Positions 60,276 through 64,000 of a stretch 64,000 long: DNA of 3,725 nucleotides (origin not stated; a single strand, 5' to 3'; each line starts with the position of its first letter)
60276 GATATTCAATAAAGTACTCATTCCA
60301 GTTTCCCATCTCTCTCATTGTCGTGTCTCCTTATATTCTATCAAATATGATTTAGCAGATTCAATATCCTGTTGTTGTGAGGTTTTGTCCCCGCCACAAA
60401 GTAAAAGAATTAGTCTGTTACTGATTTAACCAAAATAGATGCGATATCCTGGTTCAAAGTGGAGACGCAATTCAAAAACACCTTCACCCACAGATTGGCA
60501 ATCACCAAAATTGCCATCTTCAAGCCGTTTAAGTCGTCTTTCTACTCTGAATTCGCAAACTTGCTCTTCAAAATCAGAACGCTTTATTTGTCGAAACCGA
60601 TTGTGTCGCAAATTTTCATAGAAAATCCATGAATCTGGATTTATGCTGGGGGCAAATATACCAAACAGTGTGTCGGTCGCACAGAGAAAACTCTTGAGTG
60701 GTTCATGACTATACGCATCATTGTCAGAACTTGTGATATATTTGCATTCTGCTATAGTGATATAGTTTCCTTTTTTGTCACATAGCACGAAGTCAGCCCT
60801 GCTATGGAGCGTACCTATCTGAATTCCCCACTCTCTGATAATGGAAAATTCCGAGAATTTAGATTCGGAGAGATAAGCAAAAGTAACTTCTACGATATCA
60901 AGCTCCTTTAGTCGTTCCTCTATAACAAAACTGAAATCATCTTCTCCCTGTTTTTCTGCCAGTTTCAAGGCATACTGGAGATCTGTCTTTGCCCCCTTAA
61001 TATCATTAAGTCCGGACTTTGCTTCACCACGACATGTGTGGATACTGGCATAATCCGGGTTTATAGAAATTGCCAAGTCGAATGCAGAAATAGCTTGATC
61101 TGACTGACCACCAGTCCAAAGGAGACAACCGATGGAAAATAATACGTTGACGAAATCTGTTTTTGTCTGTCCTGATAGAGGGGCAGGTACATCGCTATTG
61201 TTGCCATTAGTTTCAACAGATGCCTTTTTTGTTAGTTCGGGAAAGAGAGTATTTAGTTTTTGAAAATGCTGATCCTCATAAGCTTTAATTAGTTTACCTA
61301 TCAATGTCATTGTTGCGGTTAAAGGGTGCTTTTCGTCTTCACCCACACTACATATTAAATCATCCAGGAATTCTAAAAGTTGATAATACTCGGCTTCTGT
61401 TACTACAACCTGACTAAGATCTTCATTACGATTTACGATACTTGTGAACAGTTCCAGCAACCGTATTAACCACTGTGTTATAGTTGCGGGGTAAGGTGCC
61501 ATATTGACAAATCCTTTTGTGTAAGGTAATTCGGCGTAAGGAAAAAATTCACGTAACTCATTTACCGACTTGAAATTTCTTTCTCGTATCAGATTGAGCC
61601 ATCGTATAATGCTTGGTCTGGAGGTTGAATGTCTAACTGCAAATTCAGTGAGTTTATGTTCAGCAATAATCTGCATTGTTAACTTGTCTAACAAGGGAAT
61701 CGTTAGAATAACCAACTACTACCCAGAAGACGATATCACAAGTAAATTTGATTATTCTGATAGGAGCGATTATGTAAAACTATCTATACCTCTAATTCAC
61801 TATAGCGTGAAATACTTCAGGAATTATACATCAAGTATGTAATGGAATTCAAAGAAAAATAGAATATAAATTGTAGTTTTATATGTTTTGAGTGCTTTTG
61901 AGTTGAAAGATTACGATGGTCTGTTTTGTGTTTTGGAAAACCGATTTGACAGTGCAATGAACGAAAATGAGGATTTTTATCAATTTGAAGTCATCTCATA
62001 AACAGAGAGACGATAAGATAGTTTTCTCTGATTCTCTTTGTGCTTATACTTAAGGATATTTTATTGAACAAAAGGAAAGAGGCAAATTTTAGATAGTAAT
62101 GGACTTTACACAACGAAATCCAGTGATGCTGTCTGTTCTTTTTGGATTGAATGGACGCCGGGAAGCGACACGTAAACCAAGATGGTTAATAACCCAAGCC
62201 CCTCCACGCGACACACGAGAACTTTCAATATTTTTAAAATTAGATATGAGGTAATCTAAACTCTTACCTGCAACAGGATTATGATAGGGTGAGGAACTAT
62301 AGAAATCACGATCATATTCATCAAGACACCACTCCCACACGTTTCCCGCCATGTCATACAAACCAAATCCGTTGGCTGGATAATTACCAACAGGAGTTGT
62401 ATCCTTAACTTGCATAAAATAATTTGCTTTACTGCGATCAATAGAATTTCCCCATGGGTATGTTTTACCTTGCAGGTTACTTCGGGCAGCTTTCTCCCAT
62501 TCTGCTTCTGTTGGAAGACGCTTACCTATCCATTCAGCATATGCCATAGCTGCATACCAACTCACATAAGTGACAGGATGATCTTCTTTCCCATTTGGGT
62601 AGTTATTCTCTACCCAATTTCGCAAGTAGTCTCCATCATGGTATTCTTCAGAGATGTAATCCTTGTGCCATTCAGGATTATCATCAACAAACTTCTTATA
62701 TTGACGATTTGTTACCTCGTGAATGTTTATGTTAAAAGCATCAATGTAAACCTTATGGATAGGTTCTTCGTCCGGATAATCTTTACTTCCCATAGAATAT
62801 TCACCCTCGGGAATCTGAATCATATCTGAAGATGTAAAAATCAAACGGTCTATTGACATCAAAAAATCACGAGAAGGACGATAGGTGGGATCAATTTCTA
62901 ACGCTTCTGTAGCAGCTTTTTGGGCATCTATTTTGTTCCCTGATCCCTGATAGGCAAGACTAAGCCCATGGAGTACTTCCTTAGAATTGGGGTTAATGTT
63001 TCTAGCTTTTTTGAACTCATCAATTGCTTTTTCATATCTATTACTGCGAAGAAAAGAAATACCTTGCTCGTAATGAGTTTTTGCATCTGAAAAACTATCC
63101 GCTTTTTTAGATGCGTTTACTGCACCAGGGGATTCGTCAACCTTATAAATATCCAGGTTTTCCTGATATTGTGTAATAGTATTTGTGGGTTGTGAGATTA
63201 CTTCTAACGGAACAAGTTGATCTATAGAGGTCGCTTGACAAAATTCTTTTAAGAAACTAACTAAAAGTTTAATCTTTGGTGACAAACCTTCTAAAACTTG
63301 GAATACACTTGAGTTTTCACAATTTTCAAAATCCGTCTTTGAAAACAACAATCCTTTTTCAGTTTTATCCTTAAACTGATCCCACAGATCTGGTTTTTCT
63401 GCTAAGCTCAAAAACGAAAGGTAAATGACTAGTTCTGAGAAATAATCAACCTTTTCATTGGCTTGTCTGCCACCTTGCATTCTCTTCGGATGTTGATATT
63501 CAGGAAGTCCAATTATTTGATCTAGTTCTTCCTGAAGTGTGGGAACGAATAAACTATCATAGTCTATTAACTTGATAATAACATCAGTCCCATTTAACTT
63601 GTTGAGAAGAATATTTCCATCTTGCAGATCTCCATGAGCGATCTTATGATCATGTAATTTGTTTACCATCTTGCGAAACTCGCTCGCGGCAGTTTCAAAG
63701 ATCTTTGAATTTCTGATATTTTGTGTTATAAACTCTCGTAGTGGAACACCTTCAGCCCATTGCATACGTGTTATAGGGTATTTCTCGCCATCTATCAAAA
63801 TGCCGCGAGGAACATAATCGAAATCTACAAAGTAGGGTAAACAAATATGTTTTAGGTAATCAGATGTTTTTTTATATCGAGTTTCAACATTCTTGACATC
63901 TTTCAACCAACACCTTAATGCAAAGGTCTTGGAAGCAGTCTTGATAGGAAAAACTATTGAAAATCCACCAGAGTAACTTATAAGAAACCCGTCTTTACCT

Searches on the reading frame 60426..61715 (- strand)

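Call 19: search_protein_families(library=pfam, proteins=[window:60426-61715:-], max_evalue=0.00001)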
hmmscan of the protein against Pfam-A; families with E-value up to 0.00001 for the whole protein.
window:60426-61715:- (429 aa): 1 family
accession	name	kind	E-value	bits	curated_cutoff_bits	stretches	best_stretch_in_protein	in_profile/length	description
PF13181.12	TPR_8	-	9.7e-06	25.8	25.7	0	191-222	3-34/34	Tetratricopeptide repeat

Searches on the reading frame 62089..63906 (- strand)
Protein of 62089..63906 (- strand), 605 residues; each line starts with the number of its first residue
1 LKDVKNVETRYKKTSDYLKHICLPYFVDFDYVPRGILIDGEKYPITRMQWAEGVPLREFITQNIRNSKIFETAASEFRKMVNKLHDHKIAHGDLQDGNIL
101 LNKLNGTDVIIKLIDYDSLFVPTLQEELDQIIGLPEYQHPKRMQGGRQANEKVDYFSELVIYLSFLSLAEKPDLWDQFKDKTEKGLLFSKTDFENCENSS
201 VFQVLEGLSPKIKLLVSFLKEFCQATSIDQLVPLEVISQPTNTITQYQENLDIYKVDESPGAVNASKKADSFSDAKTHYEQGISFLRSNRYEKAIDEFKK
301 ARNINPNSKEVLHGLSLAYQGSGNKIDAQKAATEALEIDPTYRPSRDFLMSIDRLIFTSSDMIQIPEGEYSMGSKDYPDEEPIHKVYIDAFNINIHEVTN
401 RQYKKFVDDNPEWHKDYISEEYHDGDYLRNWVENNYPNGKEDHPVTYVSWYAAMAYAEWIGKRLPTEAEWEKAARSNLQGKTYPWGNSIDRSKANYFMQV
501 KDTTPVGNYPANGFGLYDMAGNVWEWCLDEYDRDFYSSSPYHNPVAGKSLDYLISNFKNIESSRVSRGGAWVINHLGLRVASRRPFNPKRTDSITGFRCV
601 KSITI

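Call 19: search_protein_families(library=pfam, proteins=[window:62089-63906:-], max_evalue=0.00001)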
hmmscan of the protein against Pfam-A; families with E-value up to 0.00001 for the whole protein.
window:62089-63906:- (605 aa): 4 families
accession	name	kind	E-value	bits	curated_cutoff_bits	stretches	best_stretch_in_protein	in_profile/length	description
PF03781.23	FGE-sulfatase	-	1.5e-59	202.2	23.3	1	360-601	3-255/255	Sulfatase-modifying factor enzyme 1-like domain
PF07719.23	TPR_2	-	4.5e-12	45.5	27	0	275-307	1-33/34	Tetratricopeptide repeat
PF00069.31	Pkinase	-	1.4e-09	38.2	31.7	1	48-167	77-192/263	Protein kinase domain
PF00515.34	TPR_1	-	1.2e-07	31.6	27.8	0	275-307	1-33/34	Tetratricopeptide repeat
